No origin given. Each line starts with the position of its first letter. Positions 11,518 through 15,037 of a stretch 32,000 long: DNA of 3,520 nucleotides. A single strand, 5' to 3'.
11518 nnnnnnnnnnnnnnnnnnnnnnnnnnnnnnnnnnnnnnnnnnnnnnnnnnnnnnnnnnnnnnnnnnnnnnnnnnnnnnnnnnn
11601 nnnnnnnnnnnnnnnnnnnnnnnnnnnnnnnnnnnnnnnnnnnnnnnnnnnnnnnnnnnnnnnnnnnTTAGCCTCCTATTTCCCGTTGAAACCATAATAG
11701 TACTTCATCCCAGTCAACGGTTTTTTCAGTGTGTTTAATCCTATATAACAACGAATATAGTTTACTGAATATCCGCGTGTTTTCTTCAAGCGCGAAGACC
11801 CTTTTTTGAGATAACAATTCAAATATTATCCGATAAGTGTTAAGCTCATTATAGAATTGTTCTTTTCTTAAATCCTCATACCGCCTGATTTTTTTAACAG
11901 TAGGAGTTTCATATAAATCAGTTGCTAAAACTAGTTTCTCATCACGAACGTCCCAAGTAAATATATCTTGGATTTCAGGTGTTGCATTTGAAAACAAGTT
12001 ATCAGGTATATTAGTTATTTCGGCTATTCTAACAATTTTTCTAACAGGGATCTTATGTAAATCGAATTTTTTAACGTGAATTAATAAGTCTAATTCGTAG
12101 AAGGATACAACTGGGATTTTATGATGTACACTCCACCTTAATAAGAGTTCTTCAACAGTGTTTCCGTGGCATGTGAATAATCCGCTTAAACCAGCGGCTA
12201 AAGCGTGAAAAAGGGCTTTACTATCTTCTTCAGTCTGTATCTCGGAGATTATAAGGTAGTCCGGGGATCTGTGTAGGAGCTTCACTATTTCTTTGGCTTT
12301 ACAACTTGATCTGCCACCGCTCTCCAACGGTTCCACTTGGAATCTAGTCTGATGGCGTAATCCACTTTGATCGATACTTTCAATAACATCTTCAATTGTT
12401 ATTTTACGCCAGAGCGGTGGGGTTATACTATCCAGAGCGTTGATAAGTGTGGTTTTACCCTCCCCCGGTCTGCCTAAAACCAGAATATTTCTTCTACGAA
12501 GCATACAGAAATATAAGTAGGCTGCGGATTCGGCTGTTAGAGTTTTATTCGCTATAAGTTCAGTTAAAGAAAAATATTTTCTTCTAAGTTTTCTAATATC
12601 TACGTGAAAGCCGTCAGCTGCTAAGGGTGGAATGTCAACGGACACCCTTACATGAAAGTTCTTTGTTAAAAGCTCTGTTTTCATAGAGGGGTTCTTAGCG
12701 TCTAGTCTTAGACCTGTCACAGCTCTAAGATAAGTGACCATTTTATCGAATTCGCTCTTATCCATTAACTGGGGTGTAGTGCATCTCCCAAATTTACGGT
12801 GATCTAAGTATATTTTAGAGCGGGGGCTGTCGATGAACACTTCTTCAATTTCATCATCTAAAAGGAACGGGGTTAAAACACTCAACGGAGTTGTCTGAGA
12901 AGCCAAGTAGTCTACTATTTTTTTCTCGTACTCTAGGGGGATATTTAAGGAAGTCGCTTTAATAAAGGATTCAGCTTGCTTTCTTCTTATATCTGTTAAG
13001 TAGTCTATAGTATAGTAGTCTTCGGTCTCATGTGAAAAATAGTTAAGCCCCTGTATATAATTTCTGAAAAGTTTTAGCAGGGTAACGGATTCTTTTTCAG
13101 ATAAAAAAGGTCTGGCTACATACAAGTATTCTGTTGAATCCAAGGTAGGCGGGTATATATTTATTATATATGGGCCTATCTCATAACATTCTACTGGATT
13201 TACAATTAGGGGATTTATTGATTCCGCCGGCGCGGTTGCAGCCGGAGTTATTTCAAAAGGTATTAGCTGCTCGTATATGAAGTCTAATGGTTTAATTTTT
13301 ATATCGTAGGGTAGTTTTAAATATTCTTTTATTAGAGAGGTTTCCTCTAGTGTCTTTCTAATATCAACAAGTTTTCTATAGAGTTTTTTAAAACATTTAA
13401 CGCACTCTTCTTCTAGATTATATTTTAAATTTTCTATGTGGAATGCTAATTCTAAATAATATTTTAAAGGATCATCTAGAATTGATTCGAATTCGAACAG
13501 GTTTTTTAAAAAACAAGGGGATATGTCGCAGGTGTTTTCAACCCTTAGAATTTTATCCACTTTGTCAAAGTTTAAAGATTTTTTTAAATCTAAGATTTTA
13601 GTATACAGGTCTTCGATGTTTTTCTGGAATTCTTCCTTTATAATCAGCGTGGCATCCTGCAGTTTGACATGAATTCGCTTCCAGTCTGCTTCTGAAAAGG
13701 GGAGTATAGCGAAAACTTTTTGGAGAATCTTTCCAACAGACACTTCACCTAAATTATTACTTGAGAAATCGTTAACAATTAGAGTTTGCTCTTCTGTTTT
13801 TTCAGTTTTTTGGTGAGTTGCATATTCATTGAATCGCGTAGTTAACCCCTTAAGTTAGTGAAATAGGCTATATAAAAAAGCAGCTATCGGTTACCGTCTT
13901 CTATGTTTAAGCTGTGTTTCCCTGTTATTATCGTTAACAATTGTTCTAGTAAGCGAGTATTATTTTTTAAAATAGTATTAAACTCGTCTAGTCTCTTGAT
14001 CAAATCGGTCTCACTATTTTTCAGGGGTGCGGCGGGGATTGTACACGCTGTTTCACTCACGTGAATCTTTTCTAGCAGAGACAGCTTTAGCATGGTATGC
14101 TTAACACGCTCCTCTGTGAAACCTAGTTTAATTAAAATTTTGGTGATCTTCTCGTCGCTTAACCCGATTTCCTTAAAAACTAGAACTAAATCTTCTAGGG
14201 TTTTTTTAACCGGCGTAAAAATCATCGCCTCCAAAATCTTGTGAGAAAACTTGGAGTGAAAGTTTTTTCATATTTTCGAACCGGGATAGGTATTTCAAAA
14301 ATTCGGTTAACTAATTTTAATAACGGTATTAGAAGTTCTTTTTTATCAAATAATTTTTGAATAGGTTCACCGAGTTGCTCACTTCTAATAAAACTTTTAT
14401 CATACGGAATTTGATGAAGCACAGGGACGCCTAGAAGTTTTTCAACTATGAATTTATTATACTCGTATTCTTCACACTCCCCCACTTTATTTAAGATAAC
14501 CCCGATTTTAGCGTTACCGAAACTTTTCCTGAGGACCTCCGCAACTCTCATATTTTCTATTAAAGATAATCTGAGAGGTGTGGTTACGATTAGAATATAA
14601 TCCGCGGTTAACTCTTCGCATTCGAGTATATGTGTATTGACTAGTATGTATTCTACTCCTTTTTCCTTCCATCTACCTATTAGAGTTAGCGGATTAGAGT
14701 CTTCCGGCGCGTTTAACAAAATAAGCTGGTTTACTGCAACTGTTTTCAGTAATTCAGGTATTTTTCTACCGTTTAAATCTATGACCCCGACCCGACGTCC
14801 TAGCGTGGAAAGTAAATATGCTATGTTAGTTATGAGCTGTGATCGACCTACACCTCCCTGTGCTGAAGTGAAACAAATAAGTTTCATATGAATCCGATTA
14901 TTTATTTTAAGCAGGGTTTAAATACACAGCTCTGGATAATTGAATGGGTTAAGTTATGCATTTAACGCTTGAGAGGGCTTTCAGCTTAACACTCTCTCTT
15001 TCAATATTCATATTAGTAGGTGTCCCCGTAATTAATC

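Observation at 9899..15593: Tad/Epd-like type IV filament locus in an archaeal genome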

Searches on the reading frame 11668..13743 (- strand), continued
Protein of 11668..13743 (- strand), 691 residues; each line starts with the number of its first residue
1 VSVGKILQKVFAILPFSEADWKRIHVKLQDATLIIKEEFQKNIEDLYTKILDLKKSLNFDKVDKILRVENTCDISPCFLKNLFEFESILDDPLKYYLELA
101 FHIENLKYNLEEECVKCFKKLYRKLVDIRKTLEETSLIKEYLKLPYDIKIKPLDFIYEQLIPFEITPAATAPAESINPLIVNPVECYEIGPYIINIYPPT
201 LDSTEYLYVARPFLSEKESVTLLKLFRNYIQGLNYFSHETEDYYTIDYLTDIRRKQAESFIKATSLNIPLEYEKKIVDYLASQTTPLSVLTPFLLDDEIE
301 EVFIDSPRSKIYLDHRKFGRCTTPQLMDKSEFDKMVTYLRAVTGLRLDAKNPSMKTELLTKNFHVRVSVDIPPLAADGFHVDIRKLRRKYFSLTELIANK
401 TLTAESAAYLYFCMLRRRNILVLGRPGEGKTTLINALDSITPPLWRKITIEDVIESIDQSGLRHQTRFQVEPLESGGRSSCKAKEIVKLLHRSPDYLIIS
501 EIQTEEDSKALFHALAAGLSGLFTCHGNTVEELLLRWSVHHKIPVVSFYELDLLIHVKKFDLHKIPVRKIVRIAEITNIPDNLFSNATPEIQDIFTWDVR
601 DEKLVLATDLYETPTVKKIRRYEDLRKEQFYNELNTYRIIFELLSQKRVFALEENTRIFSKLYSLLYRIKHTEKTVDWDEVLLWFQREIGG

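Call 77: find_related_loci(query=A5, collection=genome_contigs, flank=8000)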
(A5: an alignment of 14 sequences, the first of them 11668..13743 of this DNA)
Query A5 (691 aa) in genome_contigs; peptide patterns used: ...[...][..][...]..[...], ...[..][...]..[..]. (x = any residue, [..] = any of these).
494 stretches matched a pattern; 347 encode a relative of the query (tblastn E <= 1e-3); the best 80 are kept; 80 distinct loci.
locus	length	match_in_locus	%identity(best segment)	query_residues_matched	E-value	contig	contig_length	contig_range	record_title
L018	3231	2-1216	77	286-691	0e+0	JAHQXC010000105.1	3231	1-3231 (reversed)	MAG: Candidatus Odinarchaeia archaeon isolate RPA3 _32239, whole genome shotgun sequence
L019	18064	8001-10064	69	2-689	0e+0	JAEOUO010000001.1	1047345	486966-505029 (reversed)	MAG: Candidatus Odinarchaeota archaeon isolate J65_bin.29 contig_1, whole genome shotgun sequence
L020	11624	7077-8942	44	68-678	3e-157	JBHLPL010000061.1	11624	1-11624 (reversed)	MAG: Promethearchaeota archaeon isolate H2M.186 H2M.186@5971, whole genome shotgun sequence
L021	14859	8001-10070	64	3-691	0e+0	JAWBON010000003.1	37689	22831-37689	MAG: Candidatus Odinarchaeota archaeon isolate HHBFW-2_201803_bins_221 HHBFW-2_201803_bins_221_scaffold_3, whole genome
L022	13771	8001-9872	43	60-678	7e-154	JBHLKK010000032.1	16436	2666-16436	MAG: Candidatus Hodarchaeota archaeon isolate DZ1B.307 DZ1B.307@10478, whole genome shotgun sequence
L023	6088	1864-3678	44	78-678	4e-153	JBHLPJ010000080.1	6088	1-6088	MAG: Promethearchaeota archaeon isolate H2M.176 H2M.176@21322, whole genome shotgun sequence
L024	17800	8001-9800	39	88-681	9e-137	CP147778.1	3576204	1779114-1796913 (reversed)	MAG: Candidatus Freyarchaeota archaeon SRVP19_Freyarchaeia-1 chromosome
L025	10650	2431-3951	47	177-682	5e-135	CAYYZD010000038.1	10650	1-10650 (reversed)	MAG TPA_asm: uncultured archaeon isolate binchicken_co6_428 genome assembly, contig: NODE_7593_length_10650_cov_5.200094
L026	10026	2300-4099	40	88-681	2e-133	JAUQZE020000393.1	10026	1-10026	MAG: Candidatus Freyarchaeota archaeon isolate SQRJ_82 k255_760803, whole genome shotgun sequence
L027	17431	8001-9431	47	184-659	1e-130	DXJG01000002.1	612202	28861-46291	MAG TPA_asm: Candidatus Baldrarchaeota archaeon isolate MAG_95 contig_2337, whole genome shotgun sequence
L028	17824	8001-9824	39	88-689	1e-130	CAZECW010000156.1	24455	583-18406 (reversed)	MAG TPA_asm: uncultured archaeon isolate SRP231805_co4_171 genome assembly, contig: k141_306883, whole genome shotgun se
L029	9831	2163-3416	51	255-668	6e-130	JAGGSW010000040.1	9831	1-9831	MAG: Candidatus Odinarchaeota archaeon isolate AUK032 PB_MANV_032_c_000000000419, whole genome shotgun sequence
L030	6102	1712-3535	39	88-689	1e-128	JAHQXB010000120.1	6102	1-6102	MAG: Candidatus Jordarchaeia archaeon isolate RPF2 contig_124_8107_length_6102_read_count_19092, whole genome shotgun se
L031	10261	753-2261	41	184-681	2e-127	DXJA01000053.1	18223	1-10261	MAG TPA_asm: Candidatus Jordarchaeum madagascariense isolate EB_bin_7 k141_30573, whole genome shotgun sequence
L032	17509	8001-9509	44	181-682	1e-129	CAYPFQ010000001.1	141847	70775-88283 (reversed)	MAG TPA_asm: uncultured Candidatus Bathyarchaeia archaeon isolate binchicken_co124_364 genome assembly, contig: NODE_8_l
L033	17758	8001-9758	39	83-663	8e-126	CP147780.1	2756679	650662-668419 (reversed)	MAG: Candidatus Atabeyarchaeum deiterrae isolate SRVP18_Atabeyarchaeia-2 chromosome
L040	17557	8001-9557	40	184-689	3e-114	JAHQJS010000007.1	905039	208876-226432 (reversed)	MAG: Candidatus Borrarchaeum weybense isolate lw60_2018_gm2_56 NODE_5_length_905039_cov_25.979907, whole genome shotgun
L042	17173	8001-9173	48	287-668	6e-112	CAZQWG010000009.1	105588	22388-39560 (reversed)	MAG TPA_asm: uncultured Candidatus Bathyarchaeia archaeon isolate SRP323688_co1_180 genome assembly, contig: NODE_387_le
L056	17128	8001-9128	44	290-665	2e-95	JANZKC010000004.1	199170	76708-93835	MAG: Candidatus Culexmicrobium cathedralense isolate GB-1867-005 Ga0190363_1000008, whole genome shotgun sequence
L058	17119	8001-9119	44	261-635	5e-95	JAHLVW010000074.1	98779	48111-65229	MAG: Candidatus Heimdallarchaeota archaeon isolate 12F4_9 k141_52146, whole genome shotgun sequence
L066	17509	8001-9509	37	187-687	2e-90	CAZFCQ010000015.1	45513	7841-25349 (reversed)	MAG TPA_asm: uncultured Thermoprotei archaeon isolate binchicken_co184_167 genome assembly, contig: NODE_992_length_4551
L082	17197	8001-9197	40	248-647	4e-80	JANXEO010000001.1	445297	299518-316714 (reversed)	MAG: Candidatus Methanomethylicia archaeon isolate SKYB69 NODE_1_length_445297_cov_15.629898, whole genome shotgun seque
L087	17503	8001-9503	35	79-579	1e-79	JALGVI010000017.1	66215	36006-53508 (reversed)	MAG: Candidatus Helarchaeota archaeon isolate Meg19_1012_Bin_504 Meg19_1012_Bin_504_scaffold_1271, whole genome shotgun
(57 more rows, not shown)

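Call 98: search_protein_families(library=ncbifam, proteins=[L058:6665-7723:+, L027:6941-7981:+, L033:6512-7597:+, L040:11153-12169:-, L087:11652-12743:-, L082:6246-7229:+, L056:6091-7080:+, L066:3517-4437:+, L042:2190-3281:+, L024:5392-6402:-], max_evalue=0.001)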
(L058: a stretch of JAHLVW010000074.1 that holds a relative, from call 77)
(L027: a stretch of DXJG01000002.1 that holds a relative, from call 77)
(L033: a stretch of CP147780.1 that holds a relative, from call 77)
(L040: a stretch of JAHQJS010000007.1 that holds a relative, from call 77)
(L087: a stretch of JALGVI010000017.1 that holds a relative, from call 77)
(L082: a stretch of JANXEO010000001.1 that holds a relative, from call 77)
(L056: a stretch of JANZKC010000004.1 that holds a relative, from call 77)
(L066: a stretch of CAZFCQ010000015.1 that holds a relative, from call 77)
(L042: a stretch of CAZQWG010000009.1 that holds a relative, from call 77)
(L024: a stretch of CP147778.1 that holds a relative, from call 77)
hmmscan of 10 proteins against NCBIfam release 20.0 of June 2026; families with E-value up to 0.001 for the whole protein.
L058:6665-7723:+ (352 aa): 1 family
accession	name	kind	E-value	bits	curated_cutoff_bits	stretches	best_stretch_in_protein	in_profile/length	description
NF001658.0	PRK00423.1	subfamily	3.3e-15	56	384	1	7-323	18-304/312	transcription initiation factor IIB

L027:6941-7981:+ (346 aa): 1 family
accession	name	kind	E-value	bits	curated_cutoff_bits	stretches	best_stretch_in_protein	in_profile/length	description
NF001658.0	PRK00423.1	subfamily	1.7e-21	76.6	384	1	3-331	11-306/312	transcription initiation factor IIB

L033:6512-7597:+ (361 aa): 1 family
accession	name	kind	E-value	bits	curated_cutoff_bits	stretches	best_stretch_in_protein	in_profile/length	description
NF001658.0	PRK00423.1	subfamily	4.9e-20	71.8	384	1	7-333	11-305/312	transcription initiation factor IIB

L040:11153-12169:- (338 aa): 1 family
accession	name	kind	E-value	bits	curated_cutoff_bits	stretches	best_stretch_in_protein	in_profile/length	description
NF001658.0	PRK00423.1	subfamily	2.6e-23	82.6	384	1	7-326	14-305/312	transcription initiation factor IIB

L087:11652-12743:- (363 aa): 1 family
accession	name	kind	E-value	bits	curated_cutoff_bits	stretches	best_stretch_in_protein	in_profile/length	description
NF001658.0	PRK00423.1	subfamily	1.4e-13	50.6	384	1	11-338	9-301/312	transcription initiation factor IIB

L082:6246-7229:+ (327 aa): 1 family
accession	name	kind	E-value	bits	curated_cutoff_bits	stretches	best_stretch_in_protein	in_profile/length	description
NF001658.0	PRK00423.1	subfamily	6.1e-23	81.4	384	1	4-322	10-306/312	transcription initiation factor IIB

L056:6091-7080:+ (329 aa): 1 family
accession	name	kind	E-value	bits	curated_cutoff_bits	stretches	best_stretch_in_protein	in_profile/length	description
NF001658.0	PRK00423.1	subfamily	5.5e-19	68.4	384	1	3-318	11-303/312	transcription initiation factor IIB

L066:3517-4437:+ (306 aa): 1 family
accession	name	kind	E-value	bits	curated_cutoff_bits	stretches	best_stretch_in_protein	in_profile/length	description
NF001658.0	PRK00423.1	subfamily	1.3e-14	54.1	384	1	45-294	88-309/312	transcription initiation factor IIB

L042:2190-3281:+ (363 aa): 1 family
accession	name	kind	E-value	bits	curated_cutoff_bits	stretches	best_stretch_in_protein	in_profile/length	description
NF001658.0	PRK00423.1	subfamily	1.1e-12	47.7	384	1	4-323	14-301/312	transcription initiation factor IIB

L024:5392-6402:- (336 aa): 1 family
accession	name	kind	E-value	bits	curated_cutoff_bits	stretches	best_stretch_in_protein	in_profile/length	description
NF001658.0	PRK00423.1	subfamily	4.9e-19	68.6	384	1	3-329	8-304/312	transcription initiation factor IIB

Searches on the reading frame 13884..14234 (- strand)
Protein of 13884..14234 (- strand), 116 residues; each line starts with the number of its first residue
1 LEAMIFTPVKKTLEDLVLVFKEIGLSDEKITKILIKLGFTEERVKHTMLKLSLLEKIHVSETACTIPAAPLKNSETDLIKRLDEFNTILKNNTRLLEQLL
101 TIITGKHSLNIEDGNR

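Call 3: search_protein_families(library=pfam, proteins=[window:13884-14234:-], max_evalue=1)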
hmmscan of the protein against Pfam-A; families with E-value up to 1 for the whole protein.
window:13884-14234:- (116 aa): 4 families
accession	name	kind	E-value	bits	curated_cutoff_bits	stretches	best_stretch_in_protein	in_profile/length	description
PF02536.19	mTERF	-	0.047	13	23.1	1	10-62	143-196/314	mTERF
PF04263.21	TPK_catalytic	-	0.072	13.5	30.7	1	7-62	56-109/113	Thiamin pyrophosphokinase, catalytic domain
PF21698.3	Spo16_C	-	0.16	12.1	27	1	8-36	7-32/43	Spo16 protein, C-terminal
PF11588.13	DUF3243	-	0.21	12.3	27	1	6-38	6-38/79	Protein of unknown function (DUF3243)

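Call 4: search_protein_families(library=ncbifam, proteins=[window:13884-14234:-], max_evalue=1)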
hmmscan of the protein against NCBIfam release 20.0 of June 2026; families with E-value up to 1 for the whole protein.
window:13884-14234:- (116 aa): 0 families

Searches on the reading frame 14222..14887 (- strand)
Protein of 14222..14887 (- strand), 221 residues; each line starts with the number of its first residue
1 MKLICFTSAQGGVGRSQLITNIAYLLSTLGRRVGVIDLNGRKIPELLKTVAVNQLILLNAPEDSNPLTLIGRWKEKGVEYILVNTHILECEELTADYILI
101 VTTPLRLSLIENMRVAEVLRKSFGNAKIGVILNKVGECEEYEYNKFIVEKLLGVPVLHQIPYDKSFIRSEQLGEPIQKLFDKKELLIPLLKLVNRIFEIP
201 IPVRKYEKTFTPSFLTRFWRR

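Call 3: search_protein_families(library=pfam, proteins=[window:14222-14887:-], max_evalue=1)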
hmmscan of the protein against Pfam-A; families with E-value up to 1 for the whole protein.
window:14222-14887:- (221 aa): 9 families
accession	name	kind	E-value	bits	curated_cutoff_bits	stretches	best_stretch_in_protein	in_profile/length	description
PF10609.15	ParA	-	2.2e-12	47.4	27.1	2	3-50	5-54/246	NUBPL iron-transfer P-loop NTPase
PF01656.29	CbiA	-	4.9e-12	46.3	25.4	1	4-176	1-125/125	CobQ/CobB/MinD/ParA nucleotide binding domain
PF13614.12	AAA_31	-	3.8e-05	24.1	27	1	1-39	1-39/177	AAA domain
PF13500.12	AAA_26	-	0.00024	21.5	27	1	65-166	99-194/198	AAA domain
PF00142.24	Fer4_NifH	-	0.00026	21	25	1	92-181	138-229/271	4Fe-4S iron sulfur cluster binding proteins, NifH/frxC family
PF06564.18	CBP_BcsQ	-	0.00062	19.8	21.3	1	1-42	1-42/234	Cellulose biosynthesis protein BcsQ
PF09140.17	MipZ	-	0.023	14.4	20.7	1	3-42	2-41/262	ATPase MipZ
PF09419.16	PGP_phosphatase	-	0.028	14.4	20.4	1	117-158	69-111/168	Mitochondrial PGP phosphatase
PF02374.21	ArsA_ATPase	-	0.036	13.7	24.3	0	5-36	4-35/305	Anion-transporting ATPase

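Call 4: search_protein_families(library=ncbifam, proteins=[window:14222-14887:-], max_evalue=1)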
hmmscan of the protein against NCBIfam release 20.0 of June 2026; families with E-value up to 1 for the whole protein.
window:14222-14887:- (221 aa): 17 families
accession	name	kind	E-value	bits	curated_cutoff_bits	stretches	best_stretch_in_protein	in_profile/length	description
TIGR01969.1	minD_arch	subfamily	1.3e-15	57.3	201.75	2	94-206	130-240/251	cell division ATPase MinD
NF041136.1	MrpORP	equivalog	2.2e-10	40.4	450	2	4-49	8-55/365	iron-sulfur cluster carrier protein MrpORP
TIGR01968.1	minD_bact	equivalog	3.8e-09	36.3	212.9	2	2-38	2-38/261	septum site-determining protein MinD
NF047398.1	AAA_KGGVGR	domain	3.5e-06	27.5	90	1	1-38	2-39/190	KGGVGR-motif variant AAA ATPase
TIGR03371.1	cellulose_yhjQ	equivalog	1.8e-05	24.4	157.85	1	1-41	1-41/246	cellulose biosynthesis protein BcsQ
NF008669.0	PRK11670.1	equivalog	6.5e-05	22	348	1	3-49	109-157/369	iron-sulfur cluster carrier protein ApbC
TIGR03029.1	EpsG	equivalog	0.001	18.3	313.8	1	2-53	104-154/274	chain length determinant protein tyrosine kinase EpsG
TIGR02016.1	BchX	equivalog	0.0036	16.6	331.2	0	97-177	150-229/296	chlorophyllide a reductase iron protein subunit X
TIGR01007.1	eps_fam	subfamily_domain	0.0058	16.2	108.05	1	1-42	17-58/204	polysaccharide biosynthesis tyrosine autokinase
NF008079.0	PRK10818.1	equivalog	0.0066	15.8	508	1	2-39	3-40/270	septum site-determining protein MinD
NF041546.1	ParA_partition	equivalog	0.0089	15.6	180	1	4-39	2-37/203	ParA family partition ATPase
NF009701.0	PRK13230.1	subfamily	0.018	14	350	1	1-38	1-37/291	nitrogenase reductase-like protein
TIGR01287.1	nifH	equivalog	0.036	13.4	394.35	0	93-177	139-225/275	nitrogenase iron protein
NF040564.1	SCO2523_fam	equivalog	0.041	13.1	200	1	3-38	2-37/305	SCO2523 family variant P-loop protein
TIGR00379.1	cobB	subfamily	0.048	12.5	261.4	1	128-165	143-180/449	cobyrinic/hydrogenobyrinic acid a,c-diamide synthase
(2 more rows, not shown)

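Call 12: search_solved_structures(query=window:14222-14887:-, max_evalue=0.01)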
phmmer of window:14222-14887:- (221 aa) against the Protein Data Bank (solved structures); distinct sequences matched with E-value up to 0.01: 10.
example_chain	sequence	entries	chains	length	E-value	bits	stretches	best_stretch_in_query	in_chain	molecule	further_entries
1ion_A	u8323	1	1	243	9.4e-07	32.4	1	93-179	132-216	PROBABLE CELL DIVISION INHIBITOR MIND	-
3vx3_A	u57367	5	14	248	1.1e-06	32.2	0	3-39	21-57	ATPase involved in chromosome partitioning, ParA/MinD family, Mrp homolog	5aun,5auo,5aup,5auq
1g3q_A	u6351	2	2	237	1.2e-05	28.8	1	93-179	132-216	CELL DIVISION INHIBITOR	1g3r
1hyq_A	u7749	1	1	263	0.00039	23.8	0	95-196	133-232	CELL DIVISION INHIBITOR (MIND-1)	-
5j1j_A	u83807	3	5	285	0.00054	23.3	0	2-38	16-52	Site-determining protein | Transcriptional antiactivator FleN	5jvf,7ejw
4rz2_A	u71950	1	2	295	0.00073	22.9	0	3-39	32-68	Site-determining protein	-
8pb9_A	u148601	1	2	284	0.0008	22.8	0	2-38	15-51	Antiactivator FleN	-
8p53_A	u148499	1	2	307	0.0011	22.3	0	2-38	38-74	Antiactivator FleN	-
4rz3_A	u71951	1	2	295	0.0012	22.2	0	3-38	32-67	Site-determining protein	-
6g2g_A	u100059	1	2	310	0.0038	20.6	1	3-48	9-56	Cytosolic Fe-S cluster assembly factor CFD1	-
